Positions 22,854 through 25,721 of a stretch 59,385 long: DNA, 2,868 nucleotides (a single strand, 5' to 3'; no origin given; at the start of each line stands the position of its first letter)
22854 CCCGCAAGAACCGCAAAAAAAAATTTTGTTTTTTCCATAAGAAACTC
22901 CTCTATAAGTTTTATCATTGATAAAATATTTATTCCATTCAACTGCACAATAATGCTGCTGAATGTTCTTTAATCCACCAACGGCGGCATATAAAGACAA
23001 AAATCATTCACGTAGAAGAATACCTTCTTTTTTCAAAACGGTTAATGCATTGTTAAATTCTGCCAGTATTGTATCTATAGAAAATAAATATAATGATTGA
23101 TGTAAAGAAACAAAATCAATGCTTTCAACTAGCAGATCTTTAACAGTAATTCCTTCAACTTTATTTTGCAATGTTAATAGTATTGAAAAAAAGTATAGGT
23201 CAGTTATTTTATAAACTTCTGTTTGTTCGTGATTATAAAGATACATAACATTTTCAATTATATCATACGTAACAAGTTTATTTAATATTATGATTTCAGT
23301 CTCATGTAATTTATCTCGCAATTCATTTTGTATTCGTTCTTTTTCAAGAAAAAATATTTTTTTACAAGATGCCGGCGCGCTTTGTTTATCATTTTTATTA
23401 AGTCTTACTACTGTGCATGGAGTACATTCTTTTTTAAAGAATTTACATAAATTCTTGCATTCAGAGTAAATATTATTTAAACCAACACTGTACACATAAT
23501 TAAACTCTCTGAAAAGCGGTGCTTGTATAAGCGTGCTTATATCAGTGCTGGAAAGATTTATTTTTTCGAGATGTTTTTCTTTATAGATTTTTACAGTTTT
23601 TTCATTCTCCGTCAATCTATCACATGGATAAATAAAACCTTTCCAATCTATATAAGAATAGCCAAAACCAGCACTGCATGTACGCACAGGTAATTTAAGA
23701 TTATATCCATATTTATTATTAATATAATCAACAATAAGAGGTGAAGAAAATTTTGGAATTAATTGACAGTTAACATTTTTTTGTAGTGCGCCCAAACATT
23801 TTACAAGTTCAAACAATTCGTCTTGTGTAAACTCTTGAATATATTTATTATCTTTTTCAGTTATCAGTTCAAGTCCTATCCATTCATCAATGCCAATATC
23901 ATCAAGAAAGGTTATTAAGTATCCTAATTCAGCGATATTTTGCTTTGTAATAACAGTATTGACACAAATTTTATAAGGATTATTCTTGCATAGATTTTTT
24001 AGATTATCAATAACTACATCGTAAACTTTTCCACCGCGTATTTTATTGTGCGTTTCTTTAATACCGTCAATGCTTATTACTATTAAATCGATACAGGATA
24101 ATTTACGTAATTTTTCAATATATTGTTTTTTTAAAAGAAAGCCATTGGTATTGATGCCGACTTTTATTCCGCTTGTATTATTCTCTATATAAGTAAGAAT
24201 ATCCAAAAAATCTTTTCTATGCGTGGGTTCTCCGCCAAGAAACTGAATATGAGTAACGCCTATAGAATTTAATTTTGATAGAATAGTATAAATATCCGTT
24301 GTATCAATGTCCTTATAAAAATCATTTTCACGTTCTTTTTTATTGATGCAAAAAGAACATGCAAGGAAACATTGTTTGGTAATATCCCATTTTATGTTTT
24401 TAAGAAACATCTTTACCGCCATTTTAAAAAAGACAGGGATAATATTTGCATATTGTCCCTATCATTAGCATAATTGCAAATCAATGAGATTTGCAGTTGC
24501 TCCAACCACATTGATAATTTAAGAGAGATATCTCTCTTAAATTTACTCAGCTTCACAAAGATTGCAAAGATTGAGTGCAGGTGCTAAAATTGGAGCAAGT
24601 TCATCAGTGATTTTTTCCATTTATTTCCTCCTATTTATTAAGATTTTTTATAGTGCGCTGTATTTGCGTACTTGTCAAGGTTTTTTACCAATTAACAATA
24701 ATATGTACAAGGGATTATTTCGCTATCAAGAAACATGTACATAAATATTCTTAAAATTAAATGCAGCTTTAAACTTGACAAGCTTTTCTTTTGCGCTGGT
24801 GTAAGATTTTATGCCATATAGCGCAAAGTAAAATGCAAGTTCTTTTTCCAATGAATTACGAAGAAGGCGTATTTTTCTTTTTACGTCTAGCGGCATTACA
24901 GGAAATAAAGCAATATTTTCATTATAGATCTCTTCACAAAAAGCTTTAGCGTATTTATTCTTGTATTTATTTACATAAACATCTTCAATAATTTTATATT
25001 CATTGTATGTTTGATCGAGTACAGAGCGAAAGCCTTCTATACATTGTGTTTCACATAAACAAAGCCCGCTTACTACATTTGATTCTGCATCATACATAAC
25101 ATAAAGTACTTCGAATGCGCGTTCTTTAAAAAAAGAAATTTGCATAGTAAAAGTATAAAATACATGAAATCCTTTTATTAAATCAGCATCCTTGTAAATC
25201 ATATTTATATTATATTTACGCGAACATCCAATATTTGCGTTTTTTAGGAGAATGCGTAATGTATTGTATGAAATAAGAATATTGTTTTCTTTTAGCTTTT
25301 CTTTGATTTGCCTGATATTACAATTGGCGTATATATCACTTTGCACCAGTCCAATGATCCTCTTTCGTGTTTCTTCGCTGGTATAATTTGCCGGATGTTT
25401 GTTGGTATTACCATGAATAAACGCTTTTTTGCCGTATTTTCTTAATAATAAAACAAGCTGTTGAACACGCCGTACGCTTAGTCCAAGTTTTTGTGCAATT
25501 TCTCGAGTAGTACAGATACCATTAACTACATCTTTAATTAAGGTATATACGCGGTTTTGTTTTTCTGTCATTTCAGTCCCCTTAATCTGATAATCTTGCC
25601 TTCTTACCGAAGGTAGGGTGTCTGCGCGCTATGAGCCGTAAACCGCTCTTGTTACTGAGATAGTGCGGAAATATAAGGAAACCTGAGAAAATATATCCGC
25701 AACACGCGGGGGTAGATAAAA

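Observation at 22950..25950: AT-rich ~3-kb island carrying a minimal radical-SAM peptide-maturation cassette beside a decayed ISNCY-like gene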

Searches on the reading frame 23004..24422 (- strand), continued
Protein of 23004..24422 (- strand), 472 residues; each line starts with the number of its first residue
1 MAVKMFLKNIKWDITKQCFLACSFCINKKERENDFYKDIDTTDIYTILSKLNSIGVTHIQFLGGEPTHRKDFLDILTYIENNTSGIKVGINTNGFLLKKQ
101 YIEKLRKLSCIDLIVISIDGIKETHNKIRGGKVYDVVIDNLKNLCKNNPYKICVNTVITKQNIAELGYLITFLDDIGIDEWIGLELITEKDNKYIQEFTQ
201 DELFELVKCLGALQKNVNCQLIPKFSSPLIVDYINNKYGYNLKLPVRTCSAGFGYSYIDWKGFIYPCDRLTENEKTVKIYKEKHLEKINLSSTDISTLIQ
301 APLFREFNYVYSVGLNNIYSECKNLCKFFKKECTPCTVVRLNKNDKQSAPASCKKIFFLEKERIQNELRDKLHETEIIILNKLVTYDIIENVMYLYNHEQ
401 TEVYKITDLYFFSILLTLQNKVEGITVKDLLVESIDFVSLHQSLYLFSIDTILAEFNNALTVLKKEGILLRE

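Call 91: search_dna_similar(query=window:23004-24422:-, collection=plasmids, mode=protein, max_evalue=1e-10, max_rows=15)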
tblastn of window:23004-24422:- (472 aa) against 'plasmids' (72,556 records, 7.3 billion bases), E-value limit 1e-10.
Records with a match: 39; places in all: 53; records where one place covers at least 80% of the query: 0.
Best place of each record, by identity: <60% 39.
By first word of the organism name: Clostridium 14; Streptomyces 6; Klebsiella 5; Bacillus 2; Halobaculum 2; Aureibacter 1; Paraclostridium 1; Halolamina 1; Haloterrigena 1; Escherichia 1; and 5 more.
By predicted mobility (MOB-suite, as given by PLSDB): non-mobilizable 23; mobilizable 15; conjugative 1.
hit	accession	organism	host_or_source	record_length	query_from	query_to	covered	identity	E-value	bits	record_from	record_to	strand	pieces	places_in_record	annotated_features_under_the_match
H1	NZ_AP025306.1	Aureibacter tunicatorum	-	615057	12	376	77%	25.9%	7e-15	85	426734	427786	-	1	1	radical SAM protein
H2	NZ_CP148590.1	Clostridium perfringens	Homo sapiens,single cell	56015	1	336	71%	28.1%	2e-17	93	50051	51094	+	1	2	PqqD family peptide modification chaperone | signal peptidase I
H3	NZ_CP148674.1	Clostridium perfringens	Mammal,single cell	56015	1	336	71%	28.1%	2e-17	93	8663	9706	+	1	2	PqqD family peptide modification chaperone | signal peptidase I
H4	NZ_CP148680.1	Clostridium perfringens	Mammal,single cell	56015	1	336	71%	28.1%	2e-17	93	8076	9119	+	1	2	PqqD family peptide modification chaperone | signal peptidase I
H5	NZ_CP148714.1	Clostridium perfringens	-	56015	1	336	71%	28.1%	2e-17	93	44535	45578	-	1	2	PqqD family peptide modification chaperone | signal peptidase I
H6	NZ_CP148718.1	Clostridium perfringens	Dog,single cell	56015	1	336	71%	28.1%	2e-17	93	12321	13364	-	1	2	PqqD family peptide modification chaperone | signal peptidase I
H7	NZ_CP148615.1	Clostridium perfringens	Homo sapiens,single cell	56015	1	336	71%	28.1%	2e-17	93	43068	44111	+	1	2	PqqD family peptide modification chaperone | signal peptidase I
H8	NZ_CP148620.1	Clostridium perfringens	-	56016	1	336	71%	28.1%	2e-17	93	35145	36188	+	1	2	PqqD family peptide modification chaperone | signal peptidase I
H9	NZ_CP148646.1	Clostridium perfringens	-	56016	1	336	71%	28.1%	2e-17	93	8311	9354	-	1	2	PqqD family peptide modification chaperone | signal peptidase I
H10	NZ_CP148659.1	Clostridium perfringens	Homo sapiens,single cell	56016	1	336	71%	28.1%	2e-17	93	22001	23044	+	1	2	PqqD family peptide modification chaperone | signal peptidase I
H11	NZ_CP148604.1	Clostridium perfringens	-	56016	1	336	71%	28.1%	2e-17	93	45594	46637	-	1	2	PqqD family peptide modification chaperone | signal peptidase I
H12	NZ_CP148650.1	Clostridium perfringens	Homo sapiens,single cell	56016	1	336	71%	28.1%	2e-17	93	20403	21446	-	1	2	PqqD family peptide modification chaperone | signal peptidase I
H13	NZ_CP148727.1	Clostridium perfringens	Homo sapiens,single cell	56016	7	336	70%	28.6%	6e-17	92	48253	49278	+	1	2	PqqD family peptide modification chaperone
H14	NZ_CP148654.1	Clostridium perfringens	Homo sapiens,single cell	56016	3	275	58%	31.9%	7e-20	100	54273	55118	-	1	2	radical SAM protein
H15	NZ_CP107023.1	Clostridium beijerinckii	cell culture,cell pellet of fermenting ...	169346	10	272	56%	30.0%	3e-15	86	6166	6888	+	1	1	radical SAM protein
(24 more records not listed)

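Call 92: get_annotated_region(hit=H14, flank=4000)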
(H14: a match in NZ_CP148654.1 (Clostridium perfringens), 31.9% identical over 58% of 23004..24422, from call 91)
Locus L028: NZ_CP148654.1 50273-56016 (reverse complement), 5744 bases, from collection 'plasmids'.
description: Clostridium perfringens strain Z1323HCP0016 plasmid pZ1323HCP0016-3, complete sequence
organism: Clostridium perfringens (NCBI taxid 1502)
taxonomy: Bacteria; Bacillota; Clostridia; Eubacteriales; Clostridiaceae; Clostridium; Clostridium perfringens
host: -; source: Homo sapiens,single cell; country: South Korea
typing (MOB-suite, as given by PLSDB): mobilizable; replicon rep_cluster_1713; relaxase MOBP
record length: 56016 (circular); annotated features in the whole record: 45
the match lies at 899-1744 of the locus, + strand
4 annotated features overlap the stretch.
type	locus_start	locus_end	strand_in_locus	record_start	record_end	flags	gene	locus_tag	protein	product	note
CDS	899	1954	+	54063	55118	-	-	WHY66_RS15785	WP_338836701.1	radical SAM protein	-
CDS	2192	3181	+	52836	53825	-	-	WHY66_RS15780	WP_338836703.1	hypothetical protein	-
CDS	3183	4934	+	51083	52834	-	-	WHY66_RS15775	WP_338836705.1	ABC transporter ATP-binding protein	-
CDS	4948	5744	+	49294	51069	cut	-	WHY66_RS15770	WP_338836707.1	ABC transporter ATP-binding protein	-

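Call 98: search_protein_representatives(alignment_id=A4)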
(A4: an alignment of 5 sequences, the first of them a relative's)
Query: 5 sequences, 473 profile positions. Proteins with E-value up to 0.001 (for the whole library): 54880; up to 1e-10: 14747; up to 1e-30: 190. The best 150 are listed.
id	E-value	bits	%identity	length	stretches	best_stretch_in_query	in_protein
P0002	2.6e-210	715.6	-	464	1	1-472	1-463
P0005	2.2e-192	656.4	-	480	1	1-469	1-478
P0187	6.0e-157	539.6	-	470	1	1-469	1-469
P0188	5.3e-141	487.0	-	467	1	1-467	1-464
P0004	4.7e-117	408.0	-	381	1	91-467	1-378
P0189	2.7e-82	293.4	-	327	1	140-469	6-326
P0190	2.7e-68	247.3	-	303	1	173-467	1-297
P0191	2.9e-66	240.6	-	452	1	5-461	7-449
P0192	4.0e-66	240.1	-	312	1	163-469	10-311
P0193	8.5e-64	232.4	-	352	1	3-357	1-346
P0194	2.3e-60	221.1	-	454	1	6-419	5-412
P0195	6.8e-59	216.3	-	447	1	5-397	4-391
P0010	4.1e-58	213.7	-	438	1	6-433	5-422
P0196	8.2e-58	212.7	-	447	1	5-420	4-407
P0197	8.3e-58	212.7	-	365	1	6-358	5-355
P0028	5.3e-38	147.4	-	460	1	1-441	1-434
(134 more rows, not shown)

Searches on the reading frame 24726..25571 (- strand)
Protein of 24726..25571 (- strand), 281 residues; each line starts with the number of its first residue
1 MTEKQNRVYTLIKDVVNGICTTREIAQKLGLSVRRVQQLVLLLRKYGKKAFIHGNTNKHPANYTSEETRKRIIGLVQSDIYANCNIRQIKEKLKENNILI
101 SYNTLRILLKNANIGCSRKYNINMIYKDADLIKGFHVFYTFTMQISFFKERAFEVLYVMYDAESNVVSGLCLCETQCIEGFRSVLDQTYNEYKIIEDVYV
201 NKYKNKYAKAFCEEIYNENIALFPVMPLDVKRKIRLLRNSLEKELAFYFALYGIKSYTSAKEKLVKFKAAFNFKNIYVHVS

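Call 3: search_protein_families(library=pfam, proteins=[window:24726-25571:-], max_evalue=0.1)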
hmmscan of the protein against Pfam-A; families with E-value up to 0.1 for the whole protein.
window:24726-25571:- (281 aa): 10 families
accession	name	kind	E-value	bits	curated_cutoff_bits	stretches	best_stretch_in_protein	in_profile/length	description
PF13551.12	HTH_29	-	0.0001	22.7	28.1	1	21-69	14-63/64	Winged helix-turn helix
PF13518.12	HTH_28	-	0.0037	17.7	25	1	12-50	6-43/52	Helix-turn-helix domain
PF04703.18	FaeA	-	0.0046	17.7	20.7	1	10-48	7-44/62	FaeA-like protein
PF13412.12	HTH_24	-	0.0088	16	21.9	1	3-40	3-38/48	Winged helix-turn-helix DNA-binding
PF08281.18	Sigma70_r4_2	-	0.013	15.5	25.7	1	20-40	27-47/54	Sigma-70, region 4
PF01726.22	LexA_DNA_bind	-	0.04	14.1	23.7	0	1-38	4-45/65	LexA DNA binding domain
PF13384.12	HTH_23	-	0.041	14.2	24.6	0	21-39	19-37/50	Homeodomain-like domain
PF04545.22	Sigma70_r4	-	0.041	13.9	24.1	0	21-39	22-40/50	Sigma-70, region 4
PF08279.18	HTH_11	-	0.057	13.8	25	0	21-57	17-51/55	HTH domain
PF17419.7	MauJ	-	0.095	14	28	0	185-247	15-82/116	Methylamine utilization protein MauJ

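Call 4: search_protein_families(library=ncbifam, proteins=[window:24726-25571:-], max_evalue=0.1)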
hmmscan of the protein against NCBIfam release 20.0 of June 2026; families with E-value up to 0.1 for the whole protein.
window:24726-25571:- (281 aa): 4 families
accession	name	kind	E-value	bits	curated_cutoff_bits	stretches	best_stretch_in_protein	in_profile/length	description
NF033594.2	transpos_ISNCY_2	equivalog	7.6e-21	74.7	250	1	11-202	2-195/368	ISNCY family transposase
NF033577.2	transpos_IS481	equivalog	1.7e-08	34.4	224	1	11-200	5-194/284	IS481 family transposase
NF033545.0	transpos_IS630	equivalog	0.0018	17.8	100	1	20-116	13-112/299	IS630 family transposase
TIGR02937.1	sigma70-ECF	superfamily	0.063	12.9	42.9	0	21-45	135-159/165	sigma-70 family RNA polymerase sigma factor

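Call 7: search_protein_families(library=padloc, proteins=[window:24726-25571:-], max_evalue=0.01)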
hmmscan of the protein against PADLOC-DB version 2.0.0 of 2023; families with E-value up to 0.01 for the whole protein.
window:24726-25571:- (281 aa): 0 families

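Call 50: find_homologous_proteins(query=window:24726-25571:-)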
Query window:24726-25571:- (281 aa): 2 proteins with E <= 0.001 among 920 candidates.
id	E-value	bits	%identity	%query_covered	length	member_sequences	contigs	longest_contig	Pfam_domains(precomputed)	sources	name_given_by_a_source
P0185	1.2e-179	613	100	100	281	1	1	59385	-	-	-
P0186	4.5e-76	274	47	98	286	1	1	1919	-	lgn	-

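Call 51: find_encoding_contigs(protein=P0186, flank=3000, max_places=3)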
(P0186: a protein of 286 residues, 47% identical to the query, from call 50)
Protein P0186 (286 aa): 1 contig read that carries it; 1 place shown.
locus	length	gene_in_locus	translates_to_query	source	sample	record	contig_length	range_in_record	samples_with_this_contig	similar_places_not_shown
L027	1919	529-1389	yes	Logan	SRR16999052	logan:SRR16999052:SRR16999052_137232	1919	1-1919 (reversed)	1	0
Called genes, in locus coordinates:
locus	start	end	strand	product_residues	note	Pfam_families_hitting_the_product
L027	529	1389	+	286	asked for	-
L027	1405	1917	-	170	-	?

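Call 87: search_protein_families(library=pfam, proteins=[P0186], max_evalue=1)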
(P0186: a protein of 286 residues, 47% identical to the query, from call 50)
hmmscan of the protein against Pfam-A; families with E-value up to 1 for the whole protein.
P0186 (286 aa): 7 families
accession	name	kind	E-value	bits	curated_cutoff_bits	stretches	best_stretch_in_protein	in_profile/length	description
PF13551.12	HTH_29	-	9.6e-05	22.8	28.1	1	18-66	10-61/64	Winged helix-turn helix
PF13565.12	HTH_32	-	0.00027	21.8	33.7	1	39-109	5-72/73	Homeodomain-like domain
PF13384.12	HTH_23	-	0.0011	19.1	24.6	1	21-49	19-47/50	Homeodomain-like domain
PF13411.12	MerR_1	-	0.0054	17.2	21.6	1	22-93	3-66/69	MerR HTH family regulatory protein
PF13518.12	HTH_28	-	0.013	16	25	1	11-48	5-41/52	Helix-turn-helix domain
PF01498.24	HTH_Tnp_Tc3_2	-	0.029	15.1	31.5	1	70-126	2-55/72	Transposase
PF12728.13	HTH_17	-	0.08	13.7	27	1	21-42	3-24/51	Helix-turn-helix domain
